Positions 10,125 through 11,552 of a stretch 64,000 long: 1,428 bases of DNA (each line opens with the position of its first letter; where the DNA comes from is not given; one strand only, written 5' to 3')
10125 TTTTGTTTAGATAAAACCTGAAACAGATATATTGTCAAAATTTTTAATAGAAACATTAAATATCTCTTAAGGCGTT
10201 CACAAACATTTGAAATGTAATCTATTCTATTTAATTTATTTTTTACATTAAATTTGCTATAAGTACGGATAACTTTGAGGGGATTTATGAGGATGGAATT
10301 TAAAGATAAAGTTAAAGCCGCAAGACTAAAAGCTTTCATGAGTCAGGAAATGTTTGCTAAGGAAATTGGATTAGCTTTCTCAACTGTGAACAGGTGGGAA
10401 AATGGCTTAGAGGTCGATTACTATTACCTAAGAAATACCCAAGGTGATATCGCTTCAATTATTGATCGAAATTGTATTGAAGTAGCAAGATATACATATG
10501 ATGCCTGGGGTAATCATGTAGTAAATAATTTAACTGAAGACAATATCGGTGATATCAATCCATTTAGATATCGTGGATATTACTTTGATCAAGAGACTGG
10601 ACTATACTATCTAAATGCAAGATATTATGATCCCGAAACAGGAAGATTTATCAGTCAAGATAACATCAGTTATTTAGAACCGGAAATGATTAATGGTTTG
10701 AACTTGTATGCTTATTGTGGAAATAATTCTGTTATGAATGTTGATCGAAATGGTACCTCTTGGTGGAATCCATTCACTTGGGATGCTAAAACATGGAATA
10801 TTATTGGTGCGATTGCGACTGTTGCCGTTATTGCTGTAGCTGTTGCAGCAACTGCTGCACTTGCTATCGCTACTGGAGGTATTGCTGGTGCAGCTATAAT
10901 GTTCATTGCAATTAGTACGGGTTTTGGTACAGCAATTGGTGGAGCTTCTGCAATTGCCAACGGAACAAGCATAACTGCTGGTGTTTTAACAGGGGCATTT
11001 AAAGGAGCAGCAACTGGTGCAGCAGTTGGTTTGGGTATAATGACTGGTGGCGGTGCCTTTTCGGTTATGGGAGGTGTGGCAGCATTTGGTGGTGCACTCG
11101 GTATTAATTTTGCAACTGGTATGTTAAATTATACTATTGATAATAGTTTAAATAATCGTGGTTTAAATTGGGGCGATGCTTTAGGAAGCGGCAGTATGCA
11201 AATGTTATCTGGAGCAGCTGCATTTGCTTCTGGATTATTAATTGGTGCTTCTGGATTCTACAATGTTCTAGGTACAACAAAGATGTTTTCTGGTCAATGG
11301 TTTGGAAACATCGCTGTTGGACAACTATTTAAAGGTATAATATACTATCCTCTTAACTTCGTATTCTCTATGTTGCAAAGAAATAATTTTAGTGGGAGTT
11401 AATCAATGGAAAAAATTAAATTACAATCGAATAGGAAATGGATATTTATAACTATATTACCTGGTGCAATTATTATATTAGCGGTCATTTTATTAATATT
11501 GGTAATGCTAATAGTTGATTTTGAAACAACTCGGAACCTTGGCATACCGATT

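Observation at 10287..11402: In-frame fusion of an XRE-type HTH domain to an orphan RHS toxin tip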

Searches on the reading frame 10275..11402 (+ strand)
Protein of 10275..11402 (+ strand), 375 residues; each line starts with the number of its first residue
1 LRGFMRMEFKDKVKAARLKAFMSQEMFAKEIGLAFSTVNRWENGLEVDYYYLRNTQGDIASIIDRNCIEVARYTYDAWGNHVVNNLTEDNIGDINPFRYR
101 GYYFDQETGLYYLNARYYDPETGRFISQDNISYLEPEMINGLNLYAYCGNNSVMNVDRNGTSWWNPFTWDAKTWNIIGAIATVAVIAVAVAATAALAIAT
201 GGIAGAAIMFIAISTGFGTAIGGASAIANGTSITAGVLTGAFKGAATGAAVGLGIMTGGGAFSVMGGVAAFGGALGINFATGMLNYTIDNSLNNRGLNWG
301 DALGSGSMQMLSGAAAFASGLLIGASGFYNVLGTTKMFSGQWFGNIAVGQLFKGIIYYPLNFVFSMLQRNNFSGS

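Call 5: search_protein_families(library=pfam, proteins=[window:10287-11402:+], max_evalue=1)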
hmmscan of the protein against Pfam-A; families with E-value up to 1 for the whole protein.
window:10287-11402:+ (371 aa): 4 families
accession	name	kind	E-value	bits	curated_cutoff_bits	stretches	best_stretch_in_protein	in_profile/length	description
PF01381.28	HTH_3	-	9.9e-07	29.1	23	1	9-40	1-32/55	Helix-turn-helix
PF17780.6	OCRE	-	0.011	16.1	24.7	1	97-125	12-42/52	OCRE domain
PF08265.16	YL1_C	-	0.11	12.7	22.6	0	109-119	7-17/29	YL1 nuclear protein C-terminal domain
PF13560.12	HTH_31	-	0.25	12.1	27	1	10-42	7-39/64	Helix-turn-helix domain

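Call 7: find_encoding_contigs(protein=window:10287-11402:+, flank=10000, max_places=10)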
Protein window:10287-11402:+ (371 aa): no gene with exactly this product is on record in the collection.

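Call 8: find_encoding_contigs(protein=window:10275-11402:+, flank=10000, max_places=10)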
Protein window:10275-11402:+ (375 aa): no gene with exactly this product is on record in the collection.

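Call 9: find_encoding_contigs(protein=window:10293-11402:+, flank=10000, max_places=10)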
Protein window:10293-11402:+ (369 aa): 4 contigs read that carry it; 3 places shown.
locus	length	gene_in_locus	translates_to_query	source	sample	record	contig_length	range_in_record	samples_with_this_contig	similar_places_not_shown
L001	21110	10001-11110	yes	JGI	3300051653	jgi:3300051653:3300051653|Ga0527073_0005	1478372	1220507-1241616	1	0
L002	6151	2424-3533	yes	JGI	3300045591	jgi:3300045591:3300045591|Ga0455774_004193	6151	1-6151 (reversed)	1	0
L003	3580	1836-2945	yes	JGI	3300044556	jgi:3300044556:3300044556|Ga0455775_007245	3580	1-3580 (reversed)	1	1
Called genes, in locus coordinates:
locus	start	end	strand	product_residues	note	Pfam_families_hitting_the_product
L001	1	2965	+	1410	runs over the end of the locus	PF05593:RHS_repeat (faint)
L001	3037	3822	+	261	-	PF05593:RHS_repeat (faint), PF25023:TEN_YD-shell (weak)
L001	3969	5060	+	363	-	-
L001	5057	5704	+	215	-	-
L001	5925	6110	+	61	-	-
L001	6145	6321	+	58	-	-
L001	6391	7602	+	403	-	-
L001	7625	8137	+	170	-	-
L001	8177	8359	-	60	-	-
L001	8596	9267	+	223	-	-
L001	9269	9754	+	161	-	-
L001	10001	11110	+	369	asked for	PF01381:HTH_3 (weak)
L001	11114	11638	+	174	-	-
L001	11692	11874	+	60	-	-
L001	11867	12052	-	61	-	-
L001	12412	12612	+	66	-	PF00584:SecE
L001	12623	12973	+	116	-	PF02357:NusG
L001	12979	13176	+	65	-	PF00467:KOW (weak)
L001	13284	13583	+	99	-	PF12840:HTH_20 (weak), PF01022:HTH_5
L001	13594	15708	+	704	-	PF00403:HMA (weak), PF00122:E1-E2_ATPase, PF00702:Hydrolase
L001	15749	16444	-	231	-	PF02254:TrkA_N, PF02080:TrkA_C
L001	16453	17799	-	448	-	PF02386:TrkH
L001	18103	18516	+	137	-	PF03946:Ribosomal_L11_N, PF00298:Ribosomal_L11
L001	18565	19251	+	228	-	PF00687:Ribosomal_L1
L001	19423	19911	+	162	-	PF00466:Ribosomal_L10, PF27436:RL10_C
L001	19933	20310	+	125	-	PF16320:Ribosomal_L12_N, PF00542:Ribosomal_L12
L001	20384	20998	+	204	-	PF05175:MTS, PF02527:GidB (weak), PF10294:Methyltransf_16 (weak), PF13847:Methyltransf_31, PF13649:Methyltransf_25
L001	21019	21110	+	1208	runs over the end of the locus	PF04563:RNA_pol_Rpb2_1, PF04561:RNA_pol_Rpb2_2, PF04565:RNA_pol_Rpb2_3, PF10385:RNA_pol_Rpb2_45, PF00562:RNA_pol_Rpb2_6, PF04560:RNA_pol_Rpb2_7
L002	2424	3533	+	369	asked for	PF01381:HTH_3 (weak)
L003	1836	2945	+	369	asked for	PF01381:HTH_3 (weak)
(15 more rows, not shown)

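Call 10: find_homologous_proteins(query=window:10293-11402:+, max_evalue=0.001)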
Query window:10293-11402:+ (369 aa): 2775 proteins with E <= 0.001 among 8000 candidates; the best 120 are listed.
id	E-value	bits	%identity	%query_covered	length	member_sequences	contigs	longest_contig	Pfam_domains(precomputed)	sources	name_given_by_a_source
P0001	1.0e-239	813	100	100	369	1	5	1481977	PF01381.29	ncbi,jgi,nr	ncbi:MAG: helix-turn-helix domain-containing protein [Bacilli bacterium]|jgi:RHS repeat-associated p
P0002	1.6e-100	355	56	83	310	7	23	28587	-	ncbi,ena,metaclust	metaclust:\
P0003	2.2e-91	325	53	87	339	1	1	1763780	PF25023.2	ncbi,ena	-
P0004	3.8e-91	324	54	88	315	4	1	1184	PF25023.2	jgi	jgi:RHS repeat-associated protein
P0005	6.6e-89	316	52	87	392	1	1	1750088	PF25023.2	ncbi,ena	-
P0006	2.4e-83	298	51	76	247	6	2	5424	-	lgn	-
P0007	1.4e-70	256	47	79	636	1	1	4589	-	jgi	-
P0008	1.1e-65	240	55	68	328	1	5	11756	PF25023.2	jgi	jgi:RHS repeat-associated protein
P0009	1.5e-63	233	42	88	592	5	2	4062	PF05593.20,PF25023.2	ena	-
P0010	2.4e-61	226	52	60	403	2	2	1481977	-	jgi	jgi:RHS repeat-associated protein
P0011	2.9e-61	226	44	78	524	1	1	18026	-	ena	-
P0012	3.1e-61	225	43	88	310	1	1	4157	PF25023.2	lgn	-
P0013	1.1e-59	220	42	81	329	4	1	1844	-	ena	-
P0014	9.3e-56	207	47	65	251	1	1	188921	-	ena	-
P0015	3.5e-55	205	60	46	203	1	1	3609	-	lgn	-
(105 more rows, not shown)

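Call 13: find_encoding_contigs(protein=P0008, flank=10000, max_places=6)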
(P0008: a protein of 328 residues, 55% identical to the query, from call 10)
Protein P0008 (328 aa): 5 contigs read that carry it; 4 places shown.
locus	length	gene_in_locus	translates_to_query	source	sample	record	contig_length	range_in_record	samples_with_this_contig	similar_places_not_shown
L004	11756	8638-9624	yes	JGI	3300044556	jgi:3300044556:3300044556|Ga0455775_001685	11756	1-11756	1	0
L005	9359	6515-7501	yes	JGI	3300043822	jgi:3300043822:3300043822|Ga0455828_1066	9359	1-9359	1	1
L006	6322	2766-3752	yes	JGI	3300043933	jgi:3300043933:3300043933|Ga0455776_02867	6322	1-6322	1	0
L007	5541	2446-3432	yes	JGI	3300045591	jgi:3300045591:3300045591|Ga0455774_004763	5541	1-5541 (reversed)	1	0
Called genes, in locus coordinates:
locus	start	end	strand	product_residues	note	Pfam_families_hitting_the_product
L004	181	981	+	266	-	PF01909:NTP_transf_2, PF18765:Polbeta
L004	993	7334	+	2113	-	PF05593:RHS_repeat (faint)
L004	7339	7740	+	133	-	-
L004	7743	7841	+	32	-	-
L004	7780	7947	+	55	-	-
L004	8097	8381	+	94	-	-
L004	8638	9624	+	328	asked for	PF25023:TEN_YD-shell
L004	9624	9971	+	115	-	-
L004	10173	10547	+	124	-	-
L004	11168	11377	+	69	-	PF13683:rve_3, PF13333:rve_2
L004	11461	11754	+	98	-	?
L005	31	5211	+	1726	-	PF05593:RHS_repeat (faint)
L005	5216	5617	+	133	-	-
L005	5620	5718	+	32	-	-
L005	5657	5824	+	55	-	-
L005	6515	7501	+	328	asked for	PF25023:TEN_YD-shell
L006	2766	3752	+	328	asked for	PF25023:TEN_YD-shell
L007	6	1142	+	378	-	-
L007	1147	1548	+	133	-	-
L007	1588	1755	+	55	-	-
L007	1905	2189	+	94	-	-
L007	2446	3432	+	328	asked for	PF25023:TEN_YD-shell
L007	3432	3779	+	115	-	-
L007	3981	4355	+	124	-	-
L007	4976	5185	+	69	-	PF13683:rve_3, PF13333:rve_2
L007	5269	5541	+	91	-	?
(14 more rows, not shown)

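Call 14: find_encoding_contigs(protein=P0002, flank=8000, max_places=5)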
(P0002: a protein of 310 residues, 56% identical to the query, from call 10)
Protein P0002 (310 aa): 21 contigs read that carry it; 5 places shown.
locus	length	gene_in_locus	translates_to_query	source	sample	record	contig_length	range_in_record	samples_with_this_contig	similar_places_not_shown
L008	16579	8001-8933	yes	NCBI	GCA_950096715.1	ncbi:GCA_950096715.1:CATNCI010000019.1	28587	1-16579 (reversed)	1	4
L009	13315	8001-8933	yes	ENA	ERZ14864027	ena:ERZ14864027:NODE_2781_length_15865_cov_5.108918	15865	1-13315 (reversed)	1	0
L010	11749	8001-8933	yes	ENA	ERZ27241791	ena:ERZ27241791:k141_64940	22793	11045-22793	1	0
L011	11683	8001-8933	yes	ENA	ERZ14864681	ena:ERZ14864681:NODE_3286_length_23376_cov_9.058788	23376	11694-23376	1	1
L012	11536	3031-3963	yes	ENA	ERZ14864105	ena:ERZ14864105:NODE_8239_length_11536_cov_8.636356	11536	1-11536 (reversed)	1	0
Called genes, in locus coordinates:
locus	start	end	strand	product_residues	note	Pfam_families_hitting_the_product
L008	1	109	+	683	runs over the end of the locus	PF00072:Response_reg, PF13487:HD_5, PF01966:HD, PF00990:GGDEF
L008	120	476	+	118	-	-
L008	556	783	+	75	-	-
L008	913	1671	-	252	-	PF14268:YoaP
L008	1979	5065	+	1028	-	PF01841:Transglut_core (weak)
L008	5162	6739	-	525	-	PF01554:MatE, PF03023:MurJ, PF01554:MatE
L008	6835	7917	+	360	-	PF09479:Flg_new (weak)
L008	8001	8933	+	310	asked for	-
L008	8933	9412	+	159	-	-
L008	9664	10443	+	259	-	-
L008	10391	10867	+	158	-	-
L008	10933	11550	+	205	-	PF00535:Glycos_transf_2, PF10111:Glyco_tranf_2_2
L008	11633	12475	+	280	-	-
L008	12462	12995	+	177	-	-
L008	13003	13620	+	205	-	PF00535:Glycos_transf_2, PF10111:Glyco_tranf_2_2 (weak), PF13641:Glyco_tranf_2_3 (weak)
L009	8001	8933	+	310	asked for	-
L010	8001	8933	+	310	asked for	-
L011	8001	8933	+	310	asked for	-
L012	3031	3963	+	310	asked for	-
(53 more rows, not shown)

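Call 34: find_encoding_contigs(protein=P0005, flank=10000, max_places=3)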
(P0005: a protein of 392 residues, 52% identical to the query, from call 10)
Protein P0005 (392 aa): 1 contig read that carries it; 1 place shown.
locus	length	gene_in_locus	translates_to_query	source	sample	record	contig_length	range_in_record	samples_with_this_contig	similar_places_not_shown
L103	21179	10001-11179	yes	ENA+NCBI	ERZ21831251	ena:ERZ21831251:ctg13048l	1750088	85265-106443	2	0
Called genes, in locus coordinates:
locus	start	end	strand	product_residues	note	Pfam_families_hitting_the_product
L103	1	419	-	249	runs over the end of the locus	PF14808:TMEM164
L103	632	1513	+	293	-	PF00294:PfkB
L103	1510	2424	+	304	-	PF04227:Indigoidine_A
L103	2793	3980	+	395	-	PF00155:Aminotran_1_2, PF01212:Beta_elim_lyase (weak)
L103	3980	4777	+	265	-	PF00106:adh_short, PF01370:Epimerase, PF08659:KR, PF13561:adh_short_C2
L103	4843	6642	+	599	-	PF08439:Peptidase_M3_N (weak), PF01432:Peptidase_M3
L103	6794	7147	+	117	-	-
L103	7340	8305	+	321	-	PF25023:TEN_YD-shell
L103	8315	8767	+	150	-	-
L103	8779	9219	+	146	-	-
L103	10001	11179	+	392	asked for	PF25023:TEN_YD-shell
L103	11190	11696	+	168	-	-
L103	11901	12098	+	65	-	-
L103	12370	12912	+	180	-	-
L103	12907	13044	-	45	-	-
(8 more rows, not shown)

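Call 40: search_protein_families(library=ncbifam, proteins=[window:10293-11402:+], max_evalue=0.01)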
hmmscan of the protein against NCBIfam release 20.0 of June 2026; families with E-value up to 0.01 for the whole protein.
window:10293-11402:+ (369 aa): 3 families
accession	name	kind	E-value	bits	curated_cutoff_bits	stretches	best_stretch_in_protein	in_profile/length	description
TIGR03696.1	Rhs_assc_core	domain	3.8e-23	81.8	32.5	1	69-154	1-75/76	RHS repeat-associated core domain-containing protein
NF041261.1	RHS_core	equivalog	2.1e-10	39.1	2000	1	54-152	1169-1258/1261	RHS element core protein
NF041951.1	phage_RstR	subfamily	0.00058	20.1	80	1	1-38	1-38/108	RstR family transcriptional repressor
